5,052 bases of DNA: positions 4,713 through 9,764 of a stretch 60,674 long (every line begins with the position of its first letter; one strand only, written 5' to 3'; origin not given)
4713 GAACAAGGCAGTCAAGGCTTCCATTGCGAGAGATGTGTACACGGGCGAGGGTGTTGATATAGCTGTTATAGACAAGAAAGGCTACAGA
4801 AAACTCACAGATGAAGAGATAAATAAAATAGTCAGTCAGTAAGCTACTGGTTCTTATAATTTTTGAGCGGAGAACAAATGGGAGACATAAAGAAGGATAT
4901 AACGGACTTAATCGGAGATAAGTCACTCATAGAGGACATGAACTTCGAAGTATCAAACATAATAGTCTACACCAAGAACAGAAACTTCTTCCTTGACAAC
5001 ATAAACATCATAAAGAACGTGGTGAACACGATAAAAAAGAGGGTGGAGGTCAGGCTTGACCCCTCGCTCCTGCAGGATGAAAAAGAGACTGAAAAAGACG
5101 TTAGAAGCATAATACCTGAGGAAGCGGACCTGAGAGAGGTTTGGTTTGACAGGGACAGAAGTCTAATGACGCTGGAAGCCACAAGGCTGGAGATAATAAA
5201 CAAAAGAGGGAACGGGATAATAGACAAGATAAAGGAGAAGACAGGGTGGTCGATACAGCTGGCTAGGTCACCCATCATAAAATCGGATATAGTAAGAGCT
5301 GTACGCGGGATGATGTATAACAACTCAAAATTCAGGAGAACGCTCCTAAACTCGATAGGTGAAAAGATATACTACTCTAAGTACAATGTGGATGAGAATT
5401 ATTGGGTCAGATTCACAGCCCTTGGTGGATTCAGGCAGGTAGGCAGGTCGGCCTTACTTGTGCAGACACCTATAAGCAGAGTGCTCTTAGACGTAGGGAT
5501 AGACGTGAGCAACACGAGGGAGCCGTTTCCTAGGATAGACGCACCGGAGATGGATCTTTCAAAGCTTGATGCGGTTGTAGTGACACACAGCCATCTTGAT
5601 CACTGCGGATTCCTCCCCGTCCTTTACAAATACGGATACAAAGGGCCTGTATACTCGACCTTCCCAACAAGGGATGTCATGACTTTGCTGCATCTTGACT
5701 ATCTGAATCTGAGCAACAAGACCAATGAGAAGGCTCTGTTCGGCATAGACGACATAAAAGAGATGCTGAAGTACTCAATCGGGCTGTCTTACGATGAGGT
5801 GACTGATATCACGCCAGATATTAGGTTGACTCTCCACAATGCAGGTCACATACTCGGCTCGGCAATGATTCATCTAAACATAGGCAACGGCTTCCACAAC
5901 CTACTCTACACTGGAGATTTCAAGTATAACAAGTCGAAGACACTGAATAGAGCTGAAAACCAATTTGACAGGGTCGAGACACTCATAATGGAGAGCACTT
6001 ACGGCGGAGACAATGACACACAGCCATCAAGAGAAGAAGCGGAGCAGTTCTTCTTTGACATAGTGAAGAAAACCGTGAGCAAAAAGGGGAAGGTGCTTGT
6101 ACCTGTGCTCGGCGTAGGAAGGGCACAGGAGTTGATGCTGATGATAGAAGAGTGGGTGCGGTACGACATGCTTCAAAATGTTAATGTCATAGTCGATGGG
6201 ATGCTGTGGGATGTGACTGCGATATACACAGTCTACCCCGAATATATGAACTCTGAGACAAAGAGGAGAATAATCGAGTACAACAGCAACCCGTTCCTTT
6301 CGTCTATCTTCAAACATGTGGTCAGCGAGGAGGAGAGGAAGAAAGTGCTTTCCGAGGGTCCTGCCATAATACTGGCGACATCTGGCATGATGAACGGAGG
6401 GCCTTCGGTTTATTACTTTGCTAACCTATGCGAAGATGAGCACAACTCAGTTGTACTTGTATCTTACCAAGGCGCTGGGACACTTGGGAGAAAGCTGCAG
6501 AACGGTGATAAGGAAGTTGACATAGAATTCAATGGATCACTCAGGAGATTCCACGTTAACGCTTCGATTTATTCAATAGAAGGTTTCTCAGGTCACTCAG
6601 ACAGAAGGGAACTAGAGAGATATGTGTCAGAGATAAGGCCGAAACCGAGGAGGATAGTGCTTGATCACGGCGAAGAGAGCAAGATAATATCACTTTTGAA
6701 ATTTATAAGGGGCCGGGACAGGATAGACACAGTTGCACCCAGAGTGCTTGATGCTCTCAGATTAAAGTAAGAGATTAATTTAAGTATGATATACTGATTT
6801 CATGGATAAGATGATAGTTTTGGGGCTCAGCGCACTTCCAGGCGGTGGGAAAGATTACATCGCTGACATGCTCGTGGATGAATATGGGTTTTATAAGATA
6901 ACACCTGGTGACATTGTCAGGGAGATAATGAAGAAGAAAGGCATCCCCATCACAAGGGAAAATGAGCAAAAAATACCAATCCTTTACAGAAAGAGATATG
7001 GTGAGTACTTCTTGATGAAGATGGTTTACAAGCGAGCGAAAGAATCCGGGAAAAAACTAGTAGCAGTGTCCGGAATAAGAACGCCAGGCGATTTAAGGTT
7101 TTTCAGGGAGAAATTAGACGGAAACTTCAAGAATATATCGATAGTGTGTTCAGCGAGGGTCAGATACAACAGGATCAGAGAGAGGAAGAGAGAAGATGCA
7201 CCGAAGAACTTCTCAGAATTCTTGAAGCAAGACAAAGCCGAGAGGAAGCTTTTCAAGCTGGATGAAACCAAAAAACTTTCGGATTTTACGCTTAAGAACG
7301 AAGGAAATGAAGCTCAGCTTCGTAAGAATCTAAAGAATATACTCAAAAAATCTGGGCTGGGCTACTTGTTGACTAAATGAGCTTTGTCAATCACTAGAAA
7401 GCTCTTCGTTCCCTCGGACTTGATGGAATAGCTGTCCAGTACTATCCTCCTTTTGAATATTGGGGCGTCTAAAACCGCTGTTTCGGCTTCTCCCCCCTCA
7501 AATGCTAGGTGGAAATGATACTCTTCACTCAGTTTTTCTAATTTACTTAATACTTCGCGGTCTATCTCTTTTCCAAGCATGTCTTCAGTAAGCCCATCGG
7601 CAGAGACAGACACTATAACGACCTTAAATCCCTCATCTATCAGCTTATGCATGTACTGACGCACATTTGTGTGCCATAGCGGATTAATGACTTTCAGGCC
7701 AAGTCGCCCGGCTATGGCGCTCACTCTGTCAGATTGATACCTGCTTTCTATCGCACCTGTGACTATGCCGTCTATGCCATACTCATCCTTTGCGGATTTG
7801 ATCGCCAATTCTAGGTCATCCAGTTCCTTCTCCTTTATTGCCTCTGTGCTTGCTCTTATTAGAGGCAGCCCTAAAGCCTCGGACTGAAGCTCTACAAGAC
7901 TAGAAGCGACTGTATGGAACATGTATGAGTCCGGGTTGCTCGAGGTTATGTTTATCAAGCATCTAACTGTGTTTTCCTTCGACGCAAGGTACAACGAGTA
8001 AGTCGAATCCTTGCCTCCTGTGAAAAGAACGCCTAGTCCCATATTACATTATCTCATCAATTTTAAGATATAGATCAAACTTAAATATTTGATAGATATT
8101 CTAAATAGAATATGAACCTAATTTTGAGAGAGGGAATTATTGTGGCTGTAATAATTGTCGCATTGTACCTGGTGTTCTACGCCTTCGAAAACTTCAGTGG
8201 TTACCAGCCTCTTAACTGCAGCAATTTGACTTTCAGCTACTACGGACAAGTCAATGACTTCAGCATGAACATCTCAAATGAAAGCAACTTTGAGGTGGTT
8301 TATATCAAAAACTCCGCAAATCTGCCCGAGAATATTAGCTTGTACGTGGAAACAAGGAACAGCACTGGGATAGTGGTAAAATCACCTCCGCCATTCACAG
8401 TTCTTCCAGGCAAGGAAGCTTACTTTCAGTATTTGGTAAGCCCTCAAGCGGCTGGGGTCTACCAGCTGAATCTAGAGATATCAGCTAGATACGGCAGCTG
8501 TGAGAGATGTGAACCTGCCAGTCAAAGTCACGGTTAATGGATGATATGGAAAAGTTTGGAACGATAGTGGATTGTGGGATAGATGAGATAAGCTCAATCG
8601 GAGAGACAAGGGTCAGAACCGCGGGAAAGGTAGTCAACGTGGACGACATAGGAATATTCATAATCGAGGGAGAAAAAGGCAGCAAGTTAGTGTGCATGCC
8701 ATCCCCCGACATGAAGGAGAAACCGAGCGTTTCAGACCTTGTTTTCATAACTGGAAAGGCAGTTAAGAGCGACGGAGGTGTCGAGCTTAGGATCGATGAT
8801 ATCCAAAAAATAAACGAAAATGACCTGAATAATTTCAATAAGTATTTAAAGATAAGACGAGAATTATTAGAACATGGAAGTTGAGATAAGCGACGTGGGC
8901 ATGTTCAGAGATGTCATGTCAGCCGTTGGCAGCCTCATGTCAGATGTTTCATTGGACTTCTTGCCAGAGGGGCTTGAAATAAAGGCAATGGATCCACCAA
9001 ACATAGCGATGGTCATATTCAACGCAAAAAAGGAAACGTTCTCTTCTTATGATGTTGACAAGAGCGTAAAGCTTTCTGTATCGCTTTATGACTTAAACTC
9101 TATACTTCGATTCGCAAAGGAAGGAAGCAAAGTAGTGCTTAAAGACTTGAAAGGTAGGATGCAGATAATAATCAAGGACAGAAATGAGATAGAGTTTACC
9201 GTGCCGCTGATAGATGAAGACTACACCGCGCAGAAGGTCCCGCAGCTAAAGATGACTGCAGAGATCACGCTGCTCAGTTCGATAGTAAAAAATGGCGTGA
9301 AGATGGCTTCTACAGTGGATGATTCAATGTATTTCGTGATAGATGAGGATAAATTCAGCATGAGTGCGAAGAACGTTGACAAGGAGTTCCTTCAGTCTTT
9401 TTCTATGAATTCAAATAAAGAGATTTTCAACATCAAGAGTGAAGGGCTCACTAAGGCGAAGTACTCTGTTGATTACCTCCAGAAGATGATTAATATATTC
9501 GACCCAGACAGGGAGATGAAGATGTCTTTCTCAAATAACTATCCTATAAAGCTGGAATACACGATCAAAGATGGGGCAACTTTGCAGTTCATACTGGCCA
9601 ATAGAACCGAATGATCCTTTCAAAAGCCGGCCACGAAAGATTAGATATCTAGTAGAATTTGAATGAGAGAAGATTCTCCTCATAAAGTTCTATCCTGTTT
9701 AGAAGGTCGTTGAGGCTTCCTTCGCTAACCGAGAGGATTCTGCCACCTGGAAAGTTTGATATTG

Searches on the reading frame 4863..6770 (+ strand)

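Call 62: search_protein_families(library=pfam, proteins=[window:4863-6770:+], max_evalue=0.001)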
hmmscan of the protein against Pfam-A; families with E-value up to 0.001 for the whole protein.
window:4863-6770:+ (635 aa): 6 families
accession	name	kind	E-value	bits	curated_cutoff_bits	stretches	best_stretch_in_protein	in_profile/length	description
PF10996.14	Beta-Casp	-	4.8e-31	108.2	27.7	1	421-545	1-120/120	Beta-Casp domain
PF17214.9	KH_TffA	-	7e-15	55.2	22.6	1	5-70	3-68/68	Transcription termination factor FttA, KH domain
PF16661.11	Lactamase_B_6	-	4.8e-14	52.6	27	1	206-365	8-174/193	Metallo-beta-lactamase superfamily domain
PF07521.17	RMMBL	-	2.3e-13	50.4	21.6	1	564-615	3-52/63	Zn-dependent metallo-hydrolase RNA specificity domain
PF00753.33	Lactamase_B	-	4.6e-10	40.2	22.7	1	195-364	6-161/196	Metallo-beta-lactamase superfamily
PF12706.13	Lactamase_B_2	-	3.7e-09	36.9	27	1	206-383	2-169/200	Beta-lactamase superfamily domain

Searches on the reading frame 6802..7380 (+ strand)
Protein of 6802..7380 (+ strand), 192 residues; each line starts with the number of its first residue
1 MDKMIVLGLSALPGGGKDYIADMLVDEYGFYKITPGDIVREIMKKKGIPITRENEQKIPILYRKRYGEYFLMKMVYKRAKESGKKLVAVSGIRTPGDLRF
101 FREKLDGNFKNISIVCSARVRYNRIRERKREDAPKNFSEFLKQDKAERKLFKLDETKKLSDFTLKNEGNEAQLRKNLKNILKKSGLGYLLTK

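Call 62: search_protein_families(library=pfam, proteins=[window:6802-7380:+], max_evalue=0.001)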
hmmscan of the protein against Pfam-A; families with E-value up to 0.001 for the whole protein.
window:6802-7380:+ (192 aa): 2 families
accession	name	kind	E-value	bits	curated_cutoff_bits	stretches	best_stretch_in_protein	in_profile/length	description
PF13207.12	AAA_17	-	2.1e-08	35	27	1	12-136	3-131/136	AAA domain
PF13238.12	AAA_18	-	2.9e-06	28.2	29.4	1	9-134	3-117/128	AAA domain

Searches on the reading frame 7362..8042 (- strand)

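Call 62: search_protein_families(library=pfam, proteins=[window:7362-8042:-], max_evalue=0.001)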
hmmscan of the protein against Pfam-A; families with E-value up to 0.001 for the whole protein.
window:7362-8042:- (226 aa): 1 family
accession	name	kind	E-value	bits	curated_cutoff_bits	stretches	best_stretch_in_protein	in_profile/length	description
PF01902.24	Diphthami_syn_2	-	4.1e-68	229.6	23.2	1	4-222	4-218/219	Diphthamide synthase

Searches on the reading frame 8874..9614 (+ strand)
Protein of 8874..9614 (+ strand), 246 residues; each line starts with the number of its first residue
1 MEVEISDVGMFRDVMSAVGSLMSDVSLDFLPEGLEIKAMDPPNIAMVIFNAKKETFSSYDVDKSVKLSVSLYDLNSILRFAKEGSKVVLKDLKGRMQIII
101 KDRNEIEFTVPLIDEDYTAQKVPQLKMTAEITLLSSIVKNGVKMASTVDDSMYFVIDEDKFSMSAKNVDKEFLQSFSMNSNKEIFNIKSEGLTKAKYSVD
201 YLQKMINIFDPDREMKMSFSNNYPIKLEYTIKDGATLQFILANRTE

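Call 62: search_protein_families(library=pfam, proteins=[window:8874-9614:+], max_evalue=0.001)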
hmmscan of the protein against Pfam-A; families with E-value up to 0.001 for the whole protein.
window:8874-9614:+ (246 aa): 2 families
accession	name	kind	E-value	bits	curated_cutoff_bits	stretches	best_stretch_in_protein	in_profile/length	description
PF00705.23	PCNA_N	-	6.9e-13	48.9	20.3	1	1-107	2-110/127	Proliferating cell nuclear antigen, N-terminal domain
PF02747.20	PCNA_C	-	3e-05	24.6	23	1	127-243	7-127/128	Proliferating cell nuclear antigen, C-terminal domain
